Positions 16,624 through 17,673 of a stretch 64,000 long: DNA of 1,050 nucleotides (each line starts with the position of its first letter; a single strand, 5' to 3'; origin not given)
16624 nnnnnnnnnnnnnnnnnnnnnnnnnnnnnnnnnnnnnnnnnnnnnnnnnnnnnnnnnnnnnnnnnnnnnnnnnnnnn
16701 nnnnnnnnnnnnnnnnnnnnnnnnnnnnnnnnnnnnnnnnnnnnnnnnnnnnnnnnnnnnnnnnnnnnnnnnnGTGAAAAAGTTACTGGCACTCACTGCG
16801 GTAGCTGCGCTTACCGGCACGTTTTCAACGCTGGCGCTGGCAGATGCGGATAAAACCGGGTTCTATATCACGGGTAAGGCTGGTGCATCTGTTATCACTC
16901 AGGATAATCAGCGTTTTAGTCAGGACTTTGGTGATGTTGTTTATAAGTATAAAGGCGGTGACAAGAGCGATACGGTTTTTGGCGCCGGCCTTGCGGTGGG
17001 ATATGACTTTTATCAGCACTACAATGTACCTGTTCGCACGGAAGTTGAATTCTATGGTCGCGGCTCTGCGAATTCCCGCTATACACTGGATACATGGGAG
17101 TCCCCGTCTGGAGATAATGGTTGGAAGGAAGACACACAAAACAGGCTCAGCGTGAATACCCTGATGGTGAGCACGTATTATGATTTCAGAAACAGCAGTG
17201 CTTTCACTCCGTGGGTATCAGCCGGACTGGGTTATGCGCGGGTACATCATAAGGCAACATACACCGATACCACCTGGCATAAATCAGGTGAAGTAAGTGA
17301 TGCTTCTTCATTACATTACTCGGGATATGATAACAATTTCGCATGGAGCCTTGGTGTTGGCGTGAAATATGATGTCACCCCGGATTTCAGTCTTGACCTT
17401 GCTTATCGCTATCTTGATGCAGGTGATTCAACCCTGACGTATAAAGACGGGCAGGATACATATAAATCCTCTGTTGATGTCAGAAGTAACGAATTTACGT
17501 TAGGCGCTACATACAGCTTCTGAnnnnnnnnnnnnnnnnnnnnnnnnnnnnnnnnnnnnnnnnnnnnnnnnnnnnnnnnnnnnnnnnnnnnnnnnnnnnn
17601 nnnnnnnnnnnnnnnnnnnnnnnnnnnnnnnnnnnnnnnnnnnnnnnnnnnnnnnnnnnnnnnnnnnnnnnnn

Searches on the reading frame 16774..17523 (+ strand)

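Call 7: search_protein_families(proteins=[window:16774-17523:+], library=ncbifam)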
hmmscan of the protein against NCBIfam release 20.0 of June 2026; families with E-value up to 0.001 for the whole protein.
window:16774-17523:+ (249 aa): 5 families
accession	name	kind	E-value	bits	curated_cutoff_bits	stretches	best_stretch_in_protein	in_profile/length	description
NF052636.1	Rick_Adr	subfamily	8e-27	94.3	210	1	1-244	1-219/224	adhesin Adr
NF008202.0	PRK10959.1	equivalog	4.4e-06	26.1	287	1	129-249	103-212/212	outer membrane protein OmpW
NF052316.1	T9SS_PorG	equivalog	1.6e-05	24.8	130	1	139-209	97-154/209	type IX secretion system protein PorG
NF033908.1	AcfA_fam_omp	subfamily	0.00013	21.4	100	1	16-213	14-198/217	AcfA family outer membrane beta-barrel protein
NF033755.1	gliding_CglE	equivalog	0.00097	19.1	70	0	187-247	27-87/172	adventurous gliding motility protein CglE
